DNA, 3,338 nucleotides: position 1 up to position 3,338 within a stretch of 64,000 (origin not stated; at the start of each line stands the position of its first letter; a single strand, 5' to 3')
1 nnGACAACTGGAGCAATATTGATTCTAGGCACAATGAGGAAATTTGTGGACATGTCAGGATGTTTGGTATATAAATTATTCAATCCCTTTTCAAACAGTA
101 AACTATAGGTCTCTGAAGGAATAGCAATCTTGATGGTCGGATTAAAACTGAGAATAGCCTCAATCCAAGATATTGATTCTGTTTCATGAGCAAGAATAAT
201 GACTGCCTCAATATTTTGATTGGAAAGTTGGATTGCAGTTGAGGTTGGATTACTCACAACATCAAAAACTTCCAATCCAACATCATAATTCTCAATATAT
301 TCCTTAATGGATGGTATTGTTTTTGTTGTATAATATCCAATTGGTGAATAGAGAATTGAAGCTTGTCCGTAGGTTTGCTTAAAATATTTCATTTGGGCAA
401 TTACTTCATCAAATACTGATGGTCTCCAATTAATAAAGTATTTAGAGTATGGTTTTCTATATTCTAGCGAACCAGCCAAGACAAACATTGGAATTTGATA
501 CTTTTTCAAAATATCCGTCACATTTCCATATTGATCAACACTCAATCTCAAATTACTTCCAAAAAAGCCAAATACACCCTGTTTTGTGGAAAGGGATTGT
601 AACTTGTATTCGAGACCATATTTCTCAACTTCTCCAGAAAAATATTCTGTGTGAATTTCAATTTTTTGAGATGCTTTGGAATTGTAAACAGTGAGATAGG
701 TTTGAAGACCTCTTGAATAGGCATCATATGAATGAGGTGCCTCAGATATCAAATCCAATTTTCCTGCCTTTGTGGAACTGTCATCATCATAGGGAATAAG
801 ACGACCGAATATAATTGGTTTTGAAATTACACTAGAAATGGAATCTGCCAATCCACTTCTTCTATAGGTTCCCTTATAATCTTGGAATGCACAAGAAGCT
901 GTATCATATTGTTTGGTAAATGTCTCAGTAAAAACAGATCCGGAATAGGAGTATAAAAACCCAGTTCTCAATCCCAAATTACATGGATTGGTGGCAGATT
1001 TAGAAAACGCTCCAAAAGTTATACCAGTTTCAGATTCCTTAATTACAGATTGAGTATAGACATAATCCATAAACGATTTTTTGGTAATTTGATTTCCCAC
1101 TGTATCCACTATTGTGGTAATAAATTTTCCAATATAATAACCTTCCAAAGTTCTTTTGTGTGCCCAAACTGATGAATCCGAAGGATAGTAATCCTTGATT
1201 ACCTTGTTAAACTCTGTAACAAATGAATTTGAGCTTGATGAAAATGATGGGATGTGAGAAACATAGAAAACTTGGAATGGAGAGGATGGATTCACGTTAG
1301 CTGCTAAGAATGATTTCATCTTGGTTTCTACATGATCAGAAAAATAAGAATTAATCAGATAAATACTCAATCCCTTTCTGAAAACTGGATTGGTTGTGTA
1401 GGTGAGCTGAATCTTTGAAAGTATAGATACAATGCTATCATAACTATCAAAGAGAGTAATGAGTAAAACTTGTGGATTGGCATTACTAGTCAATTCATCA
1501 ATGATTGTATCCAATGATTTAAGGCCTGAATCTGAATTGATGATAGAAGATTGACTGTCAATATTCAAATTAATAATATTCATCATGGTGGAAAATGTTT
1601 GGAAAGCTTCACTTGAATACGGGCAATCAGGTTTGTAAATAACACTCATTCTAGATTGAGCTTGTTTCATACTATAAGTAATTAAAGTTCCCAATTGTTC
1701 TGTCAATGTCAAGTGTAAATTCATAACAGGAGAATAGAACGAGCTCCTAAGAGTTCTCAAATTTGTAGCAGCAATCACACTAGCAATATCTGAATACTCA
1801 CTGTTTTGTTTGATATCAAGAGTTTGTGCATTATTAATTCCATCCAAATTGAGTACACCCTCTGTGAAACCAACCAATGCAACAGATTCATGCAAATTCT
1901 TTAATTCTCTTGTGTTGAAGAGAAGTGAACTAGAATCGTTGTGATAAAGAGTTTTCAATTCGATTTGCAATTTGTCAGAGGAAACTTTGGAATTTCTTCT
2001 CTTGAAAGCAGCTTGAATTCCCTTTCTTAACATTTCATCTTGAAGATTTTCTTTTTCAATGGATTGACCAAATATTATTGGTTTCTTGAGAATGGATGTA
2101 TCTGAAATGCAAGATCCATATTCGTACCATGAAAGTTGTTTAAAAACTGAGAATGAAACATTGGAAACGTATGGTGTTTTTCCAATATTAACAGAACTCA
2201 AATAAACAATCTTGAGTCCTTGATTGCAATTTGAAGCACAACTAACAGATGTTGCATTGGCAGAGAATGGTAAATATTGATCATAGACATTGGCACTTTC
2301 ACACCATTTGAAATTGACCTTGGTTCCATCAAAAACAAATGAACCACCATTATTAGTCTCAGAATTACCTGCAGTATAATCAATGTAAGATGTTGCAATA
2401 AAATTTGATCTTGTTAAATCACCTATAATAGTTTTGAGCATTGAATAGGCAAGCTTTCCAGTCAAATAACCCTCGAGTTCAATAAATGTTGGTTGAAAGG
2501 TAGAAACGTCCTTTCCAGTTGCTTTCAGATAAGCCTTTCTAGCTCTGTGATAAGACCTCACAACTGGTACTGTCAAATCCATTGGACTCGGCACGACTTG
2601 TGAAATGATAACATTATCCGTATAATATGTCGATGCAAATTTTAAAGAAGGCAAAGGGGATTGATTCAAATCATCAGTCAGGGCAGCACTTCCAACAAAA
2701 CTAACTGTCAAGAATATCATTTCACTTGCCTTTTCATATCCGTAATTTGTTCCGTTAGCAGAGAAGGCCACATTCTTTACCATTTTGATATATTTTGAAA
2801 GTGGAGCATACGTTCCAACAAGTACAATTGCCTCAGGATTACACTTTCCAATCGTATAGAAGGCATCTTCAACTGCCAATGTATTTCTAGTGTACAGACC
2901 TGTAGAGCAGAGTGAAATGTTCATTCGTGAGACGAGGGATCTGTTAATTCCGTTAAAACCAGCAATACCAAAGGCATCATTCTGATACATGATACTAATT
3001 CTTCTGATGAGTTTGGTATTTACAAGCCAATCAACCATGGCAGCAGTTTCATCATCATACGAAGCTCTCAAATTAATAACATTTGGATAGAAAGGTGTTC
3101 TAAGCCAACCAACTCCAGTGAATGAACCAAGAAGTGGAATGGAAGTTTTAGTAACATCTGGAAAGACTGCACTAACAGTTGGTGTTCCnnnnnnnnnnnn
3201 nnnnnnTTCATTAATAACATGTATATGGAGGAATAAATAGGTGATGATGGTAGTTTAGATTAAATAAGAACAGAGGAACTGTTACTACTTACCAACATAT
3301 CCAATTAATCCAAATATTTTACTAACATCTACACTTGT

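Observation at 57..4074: Secreted protein made of three ANF-receptor/PBP type I ligand-binding domains with no attached effector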

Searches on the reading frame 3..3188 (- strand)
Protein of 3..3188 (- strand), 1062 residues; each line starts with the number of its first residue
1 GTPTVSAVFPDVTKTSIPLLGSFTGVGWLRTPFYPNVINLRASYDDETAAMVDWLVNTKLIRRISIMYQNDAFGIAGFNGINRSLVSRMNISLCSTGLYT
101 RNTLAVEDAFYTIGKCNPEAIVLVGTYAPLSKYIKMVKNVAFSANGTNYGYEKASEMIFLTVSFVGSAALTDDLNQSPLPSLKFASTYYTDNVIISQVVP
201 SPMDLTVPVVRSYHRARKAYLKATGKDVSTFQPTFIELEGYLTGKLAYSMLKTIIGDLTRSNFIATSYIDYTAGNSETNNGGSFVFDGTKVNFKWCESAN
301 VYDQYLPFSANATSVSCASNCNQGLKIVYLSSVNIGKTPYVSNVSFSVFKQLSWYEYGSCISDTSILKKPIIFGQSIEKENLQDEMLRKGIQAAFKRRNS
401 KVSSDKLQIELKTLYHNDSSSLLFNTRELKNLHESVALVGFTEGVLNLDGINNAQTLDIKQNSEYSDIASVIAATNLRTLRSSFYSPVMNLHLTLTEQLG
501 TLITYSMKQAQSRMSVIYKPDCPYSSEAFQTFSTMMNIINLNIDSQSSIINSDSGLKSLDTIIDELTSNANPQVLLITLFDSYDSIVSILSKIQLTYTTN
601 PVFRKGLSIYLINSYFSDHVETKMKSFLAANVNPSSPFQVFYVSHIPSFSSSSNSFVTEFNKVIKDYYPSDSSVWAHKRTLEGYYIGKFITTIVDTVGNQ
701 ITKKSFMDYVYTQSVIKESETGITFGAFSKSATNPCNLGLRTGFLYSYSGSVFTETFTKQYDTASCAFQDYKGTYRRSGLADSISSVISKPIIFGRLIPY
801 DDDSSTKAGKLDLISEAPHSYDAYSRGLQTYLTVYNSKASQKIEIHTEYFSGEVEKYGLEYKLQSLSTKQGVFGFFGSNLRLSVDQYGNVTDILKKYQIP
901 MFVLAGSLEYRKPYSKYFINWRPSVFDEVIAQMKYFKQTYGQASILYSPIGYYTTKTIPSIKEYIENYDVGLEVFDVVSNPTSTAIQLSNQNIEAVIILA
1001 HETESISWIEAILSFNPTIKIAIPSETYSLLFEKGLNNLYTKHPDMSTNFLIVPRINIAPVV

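Call 8: find_homologous_proteins(query=window:3-3188:-, max_evalue=0.001)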
Query seq(1062 aa) (1062 aa): 26 proteins with E <= 0.001 among 8000 candidates.
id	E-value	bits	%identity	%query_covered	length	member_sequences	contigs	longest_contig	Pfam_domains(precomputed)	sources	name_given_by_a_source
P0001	0.0e+0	2357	100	100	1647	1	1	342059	PF01094.35,PF00211.26,PF13458.13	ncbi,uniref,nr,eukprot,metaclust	ncbi:predicted protein [Naegleria gruberi]|uniref:Predicted protein n=1 Tax=Naegleria gruberi TaxID=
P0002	2.3e-274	931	46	100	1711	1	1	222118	PF00211.26,PF13458.13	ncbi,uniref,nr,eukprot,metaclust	ncbi:predicted protein [Naegleria gruberi]|uniref:Predicted protein n=1 Tax=Naegleria gruberi TaxID=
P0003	6.0e-264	897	44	100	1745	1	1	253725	PF25493.2,PF00211.26,PF13458.13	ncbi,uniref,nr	ncbi:hypothetical protein C9374_011605 [Naegleria lovaniensis]|uniref:Guanylate cyclase domain-conta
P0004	1.5e-211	723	39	98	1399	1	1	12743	PF25493.2,PF13458.13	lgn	-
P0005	2.8e-177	610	56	48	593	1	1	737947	PF13458.13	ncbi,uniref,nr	ncbi:hypothetical protein C9374_000906 [Naegleria lovaniensis]|uniref:Leucine-binding protein domain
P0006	1.6e-168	581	45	63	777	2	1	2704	PF01094.35,PF13458.13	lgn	-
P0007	3.6e-99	351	51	35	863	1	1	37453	PF00211.26,PF13458.13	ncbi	ncbi:hypothetical protein ABK040_006396 [Willaertia magna]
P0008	1.5e-96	343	28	73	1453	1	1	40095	PF25495.1,PF01094.35,PF25493.2,PF00211.26,PF13458.13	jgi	jgi:adenylate cyclase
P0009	1.2e-83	300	30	88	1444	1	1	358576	PF01094.35,PF25493.2,PF00211.26,PF13458.13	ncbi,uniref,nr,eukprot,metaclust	ncbi:predicted protein [Naegleria gruberi]|uniref:Predicted protein n=1 Tax=Naegleria gruberi TaxID=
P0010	5.4e-77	278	27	76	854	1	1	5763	PF25495.1,PF01094.35,PF25493.2,PF13433.13,PF13458.13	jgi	-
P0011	2.2e-52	197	29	56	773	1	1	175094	PF01094.35,PF25493.2,PF13458.13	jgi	jgi:ABC-type branched-subunit amino acid transport system substrate-binding protein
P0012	1.7e-49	187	25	70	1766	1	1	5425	PF24633.2,PF01094.35,PF07699.20,PF13458.13,PF06011.18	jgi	-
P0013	8.5e-45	171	25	70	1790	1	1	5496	PF24633.2,PF07699.20,PF13458.13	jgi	-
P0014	2.4e-43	167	35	36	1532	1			PF25495.1,PF01094.35,PF13458.13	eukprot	eukprot:Opistho-2@24683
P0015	1.9e-38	150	21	87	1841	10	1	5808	PF07714.24,PF00069.32,PF01094.35,PF25493.2,PF13458.13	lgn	-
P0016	3.5e-38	150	25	70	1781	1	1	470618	PF07699.20,PF13458.13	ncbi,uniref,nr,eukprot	ncbi:ABC transporter substrate-binding protein [Carpediemonas membranifera]|uniref:ABC transporter s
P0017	1.0e-35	141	30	47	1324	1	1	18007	PF01094.35,PF00003.29,PF13458.13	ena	-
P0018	7.9e-34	135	31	41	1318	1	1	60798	PF01094.35,PF00003.29,PF13458.13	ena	-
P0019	9.2e-34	135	29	41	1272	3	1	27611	PF01094.35,PF00003.29,PF13458.13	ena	-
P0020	2.0e-33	134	25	72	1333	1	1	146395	PF25493.2,PF13458.13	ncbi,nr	ncbi:hypothetical protein HDU93_007791 [Gonapodya sp. JEL0774]|nr:hypothetical protein HDU93_007791 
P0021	3.3e-31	126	27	51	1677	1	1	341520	PF07699.20,PF13458.13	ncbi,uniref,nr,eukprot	ncbi:Periplasmic binding protein [Carpediemonas membranifera]|uniref:Periplasmic binding protein n=1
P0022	1.2e-30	125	31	32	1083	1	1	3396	PF00003.29,PF07699.20,PF13458.13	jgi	jgi:ABC-type branched-subunit amino acid transport system substrate-binding protein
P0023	5.6e-26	109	29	31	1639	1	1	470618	PF07699.20,PF13458.13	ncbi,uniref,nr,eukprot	ncbi:ABC transporter substrate-binding protein [Carpediemonas membranifera]|uniref:ABC transporter s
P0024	8.7e-21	92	26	41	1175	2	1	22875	PF25493.2,PF00211.26,PF13458.13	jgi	jgi:adenylate cyclase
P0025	2.7e-15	74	31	24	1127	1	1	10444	PF00015.27,PF00672.31,PF13458.13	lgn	-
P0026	3.8e-7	47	30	25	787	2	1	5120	PF07714.24,PF00069.32,PF13458.13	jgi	-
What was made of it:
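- On Pfam ANF_receptor (PF01094): The precomputed list for P0001 names PF01094 (call 8), but that list applies no gathering cut-off.
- One N. lovaniensis database entry (P0005, 593 aa) looks like a stand-alone PBP protein (call 8). PF01094 is listed in the precomputed annotation of P0001 (call 8).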

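Call 10: find_encoding_contigs(protein=P0001, flank=6000, max_places=3)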
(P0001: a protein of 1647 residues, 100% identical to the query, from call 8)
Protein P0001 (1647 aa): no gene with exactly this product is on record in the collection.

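Call 21: find_encoding_contigs(protein=P0002, flank=3000, max_places=2)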
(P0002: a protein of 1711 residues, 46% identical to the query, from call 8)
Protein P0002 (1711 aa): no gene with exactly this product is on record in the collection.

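Call 22: find_encoding_contigs(protein=P0003, flank=3000, max_places=2)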
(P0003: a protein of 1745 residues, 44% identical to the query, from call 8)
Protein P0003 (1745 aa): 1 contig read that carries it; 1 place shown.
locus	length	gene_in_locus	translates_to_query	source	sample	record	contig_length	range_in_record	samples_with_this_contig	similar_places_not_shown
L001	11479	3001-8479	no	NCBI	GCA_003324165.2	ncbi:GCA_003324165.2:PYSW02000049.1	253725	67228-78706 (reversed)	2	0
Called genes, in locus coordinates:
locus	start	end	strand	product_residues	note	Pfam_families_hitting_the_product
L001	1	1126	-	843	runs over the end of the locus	PF16969:SRP68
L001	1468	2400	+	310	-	PF01398:JAB, PF14464:Prok-JAB (weak), PF23594:RPN11_C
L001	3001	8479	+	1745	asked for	PF13458:Peripla_BP_6, PF25493:Peripla_BP_A-cyclase (faint), PF00211:Guanylate_cyc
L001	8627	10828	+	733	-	-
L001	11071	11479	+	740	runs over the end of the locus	-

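Call 43: list_cluster_members(proteins=[P0001, P0002, P0008, P0024])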
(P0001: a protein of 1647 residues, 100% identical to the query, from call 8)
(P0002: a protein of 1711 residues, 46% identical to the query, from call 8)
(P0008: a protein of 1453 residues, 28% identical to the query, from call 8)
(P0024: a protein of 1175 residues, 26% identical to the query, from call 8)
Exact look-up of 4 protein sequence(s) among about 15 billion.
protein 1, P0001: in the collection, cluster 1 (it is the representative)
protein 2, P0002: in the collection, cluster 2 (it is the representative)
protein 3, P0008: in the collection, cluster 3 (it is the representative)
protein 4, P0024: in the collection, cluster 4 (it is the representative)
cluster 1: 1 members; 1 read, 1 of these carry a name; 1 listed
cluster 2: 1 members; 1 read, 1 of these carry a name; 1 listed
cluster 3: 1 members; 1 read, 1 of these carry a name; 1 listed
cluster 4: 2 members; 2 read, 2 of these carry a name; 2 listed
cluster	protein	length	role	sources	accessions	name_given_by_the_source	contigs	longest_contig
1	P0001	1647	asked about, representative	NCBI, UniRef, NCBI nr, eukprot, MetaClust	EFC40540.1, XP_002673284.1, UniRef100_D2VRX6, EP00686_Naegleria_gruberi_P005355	predicted protein [Naegleria gruberi] | Predicted protein n=1 Tax=Naegleria gruberi TaxID=5762 RepID=D2VRX6_NAEGR | uncharacterized protein NAEGRDRAFT_71740 [Naegleria gruberi]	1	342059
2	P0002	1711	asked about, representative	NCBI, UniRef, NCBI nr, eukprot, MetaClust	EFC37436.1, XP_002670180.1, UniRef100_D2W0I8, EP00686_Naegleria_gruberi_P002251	predicted protein [Naegleria gruberi] | Predicted protein n=1 Tax=Naegleria gruberi TaxID=5762 RepID=D2W0I8_NAEGR | uncharacterized protein NAEGRDRAFT_53734 [Naegleria gruberi]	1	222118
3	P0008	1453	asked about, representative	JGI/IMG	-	adenylate cyclase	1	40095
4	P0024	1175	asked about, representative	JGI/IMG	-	adenylate cyclase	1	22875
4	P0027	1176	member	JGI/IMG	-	adenylate cyclase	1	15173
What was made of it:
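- P0001 = XP_002673284.1 is 100% identical, 1647 aa, with precomputed Pfam PF13458, PF01094 and PF00211 (call 8; accessions from call 43).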

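Call 60: find_encoding_contigs(protein=P0005, flank=7000, max_places=2)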
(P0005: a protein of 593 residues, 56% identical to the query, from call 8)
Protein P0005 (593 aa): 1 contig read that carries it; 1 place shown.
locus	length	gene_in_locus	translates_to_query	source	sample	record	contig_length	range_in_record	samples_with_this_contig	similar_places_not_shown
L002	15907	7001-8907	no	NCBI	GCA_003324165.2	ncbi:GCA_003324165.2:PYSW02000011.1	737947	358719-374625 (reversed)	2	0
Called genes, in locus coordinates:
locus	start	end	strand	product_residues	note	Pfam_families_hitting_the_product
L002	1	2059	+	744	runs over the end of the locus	PF09820:AAA-ATPase_like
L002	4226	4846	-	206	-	-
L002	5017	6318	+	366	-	PF00089:Trypsin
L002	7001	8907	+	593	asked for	PF13458:Peripla_BP_6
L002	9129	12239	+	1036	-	PF25493:Peripla_BP_A-cyclase (faint), PF13458:Peripla_BP_6 (weak), PF00211:Guanylate_cyc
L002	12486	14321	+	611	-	PF00069:Pkinase, PF07714:PK_Tyr_Ser-Thr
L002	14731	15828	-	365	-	-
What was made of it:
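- Tried and rejected: Only the N. lovaniensis loci L001 and L002 were retrievable (calls 22, 60).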

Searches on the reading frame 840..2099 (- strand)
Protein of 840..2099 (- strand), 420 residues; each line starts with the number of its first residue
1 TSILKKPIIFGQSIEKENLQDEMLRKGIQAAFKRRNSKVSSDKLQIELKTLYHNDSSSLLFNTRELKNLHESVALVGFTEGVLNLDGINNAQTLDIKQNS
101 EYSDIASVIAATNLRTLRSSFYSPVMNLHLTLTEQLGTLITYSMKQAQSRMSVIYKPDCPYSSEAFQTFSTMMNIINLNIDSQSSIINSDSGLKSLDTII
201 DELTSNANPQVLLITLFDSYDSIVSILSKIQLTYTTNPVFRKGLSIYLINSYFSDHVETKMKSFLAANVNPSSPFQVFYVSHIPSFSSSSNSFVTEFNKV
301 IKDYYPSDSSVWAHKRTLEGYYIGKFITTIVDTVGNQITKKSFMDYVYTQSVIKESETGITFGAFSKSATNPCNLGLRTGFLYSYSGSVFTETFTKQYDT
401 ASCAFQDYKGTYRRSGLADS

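Call 15: search_protein_families(library=pfam, max_evalue=1, proteins=[window:840-2099:-])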
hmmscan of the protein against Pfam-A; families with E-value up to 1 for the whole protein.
seq(420 aa): 0 families

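Call 47: predict_structure(alignment_id=A1)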
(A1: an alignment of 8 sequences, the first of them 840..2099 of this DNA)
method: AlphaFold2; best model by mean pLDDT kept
length: 420 residues; sequences in the alignment: 8
mean_pLDDT: 83.8   pTM: 0.87
mean pLDDT of the five models: 83.8, 82.0, 82.0, 75.9, 69.9
residues with pLDDT >= 90: 179; 70-90: 187; 50-70: 34; < 50: 20
segments of 3 or more residues with pLDDT < 50: 189-191, 406-420
pLDDT, mean of each block of 10 residues (from residue 1): 76 91 94 92 89 92 95 88 64 76 89 58 85 89 93 90 89 89 78 74 83 90 90 82 89 86 87 88 86 91 86 87 94 88 92 83 83 84 90 87 51 30
secondary structure, 60 per line:
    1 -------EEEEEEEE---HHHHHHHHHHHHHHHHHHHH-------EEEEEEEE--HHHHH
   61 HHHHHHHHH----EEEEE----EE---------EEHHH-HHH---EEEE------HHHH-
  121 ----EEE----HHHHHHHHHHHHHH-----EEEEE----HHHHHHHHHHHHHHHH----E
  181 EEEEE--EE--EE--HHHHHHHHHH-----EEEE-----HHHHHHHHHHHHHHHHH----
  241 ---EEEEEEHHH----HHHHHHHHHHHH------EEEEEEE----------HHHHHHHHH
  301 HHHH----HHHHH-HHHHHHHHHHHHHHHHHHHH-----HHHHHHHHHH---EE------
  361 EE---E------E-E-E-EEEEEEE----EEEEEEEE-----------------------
elements in order: E8-15 H19-38 E46-53 H56-69 E74-78 E106-109 H116-119 E125-127 H132-145 E151-155 H160-175 E180-185 H196-205 E211-214 H220-236 E244-249 H257-268 E275-281 H292-304 H309-313 H315-334 H340-349 E379-385 E390-397

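Call 49: fold_search(model_id=the predicted structure, library=pdb)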
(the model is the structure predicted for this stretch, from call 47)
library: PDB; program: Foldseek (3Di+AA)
matches with E <= 10: 1694; with E <= 0.001: 971
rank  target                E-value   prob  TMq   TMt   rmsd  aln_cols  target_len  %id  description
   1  4kv7                  2.4e-16  1.00  0.61  0.68   5.6       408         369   14  The crystal structure of a possible leucine/isoleucine/valine-binding protein from Rhodopirellula baltica SH 1 (released 2013-06-05)
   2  4m88                  3.6e-15  1.00  0.64  0.74   4.6       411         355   13  Crystal structure of extracellular ligand-binding receptor from Verminephrobacter eiseniae ef01-2 (released 2013-11-06)
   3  3lop                  1.6e-14  1.00  0.62  0.72   5.1       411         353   13  Crystal structure of substrate-binding periplasmic protein (Pbp) from Ralstonia solanacearum (released 2010-02-23)
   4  3td9                  1.6e-14  1.00  0.58  0.68   5.6       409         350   11  Crystal structure of a Leucine binding protein LivK (TM1135) from Thermotoga maritima MSB8 at 1.90 A resolution (released 2011-09-07)
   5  3i45                  1.1e-13  1.00  0.61  0.67   5.3       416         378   10  CRYSTAL STRUCTURE OF putative twin-arginine translocation pathway signal protein from Rhodospirillum rubrum Atcc 11170 (released 2009-07-14)
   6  4gnr                  1.3e-13  1.00  0.61  0.72   5.2       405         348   11  1.0 Angstrom resolution crystal structure of the branched-chain amino acid transporter substrate binding protein LivJ fr (released 2012-09-05)
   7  3hut                  1.4e-13  1.00  0.65  0.77   4.9       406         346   12  Crystal structure of a putative branched-chain amino acid ABC transporter from Rhodospirillum rubrum (released 2009-06-30)
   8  8wch_A                2.2e-13  1.00  0.65  0.68   5.0       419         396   11  Crystal structure of SAR11_0655 bound to a co-purified ligand, L-pyroglutamate (released 2024-07-17)
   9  3lkb_A                3.2e-13  1.00  0.62  0.67   5.6       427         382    9  Crystal structure of a branched chain amino acid ABC transporter from Thermus thermophilus with bound valine (released 2010-02-09)
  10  4nv3_A                3.2e-13  1.00  0.57  0.65   5.8       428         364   13  The crystal structure of a solute-binding protein (N280D mutant) from Anabaena variabilis ATCC 29413 in complex with v (released 2013-12-11)
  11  3i09_A                3.4e-13  1.00  0.65  0.71   5.0       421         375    9  CRYSTAL STRUCTURE OF A PERIPLASMIC BINDING PROTEIN (BMA2936) FROM BURKHOLDERIA MALLEI AT 1.80 A RESOLUTION (released 2009-07-21)
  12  4jb0                  4.6e-13  1.00  0.59  0.67   5.5       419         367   11  Rhodopseudomonas palustris (strain CGA009) Rp1789 transport protein (released 2013-04-17)
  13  4maa                  4.9e-13  1.00  0.66  0.73   4.5       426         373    8  The Crystal Structure of Amino Acid ABC Transporter Substrate-binding Protein from Pseudomonas fluorescens Pf-5 (released 2013-12-04)
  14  3h5l_A                8.0e-13  1.00  0.64  0.68   6.3       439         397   12  Crystal structure of a putative branched-chain amino acid ABC transporter from Silicibacter pomeroyi (released 2009-05-05)
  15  4obb_A                8.0e-13  1.00  0.57  0.64   5.8       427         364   13  The crystal structure of a solute-binding protein from Anabaena variabilis ATCC 29413 in complex with (3S)-3-methyl-2- (released 2014-03-19)
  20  1jdp_A                1.4e-12  1.00  0.60  0.63   6.3       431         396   11  Crystal Structure of Hormone/Receptor Complex (released 2001-09-05)
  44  1jdp_B                1.6e-11  1.00  0.59  0.62   6.3       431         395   11  Crystal Structure of Hormone/Receptor Complex (released 2001-09-05)
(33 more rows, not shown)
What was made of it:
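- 840..2099 (-): Flytrap domain D2 (residues 556-975). Divergent, with no Pfam hit. AF2 pLDDT 83.8 and Foldseek PBP-I E 2.4e-16 (calls 47, 49).
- On Pfam Peripla_BP_6 (PF13458) / type I PBP fold: D2 model pLDDT 83.8, Foldseek E 2.4e-16, probability 1.00 (calls 47, 49).
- Checked: It folds as a PBP-I domain (AF2 pLDDT 83.8; Foldseek top hit 4kv7, E 2.4e-16, also LivJ/K and NPR-C; calls 47, 49).
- NPR-C (1jdp) is among the structural hits for D2 (call 49).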

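Call 59: search_protein_families(library=ncbifam, max_evalue=0.01, proteins=[window:840-2099:-])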
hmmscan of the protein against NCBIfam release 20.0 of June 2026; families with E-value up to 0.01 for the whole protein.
window:840-2099:- (420 aa): 0 families
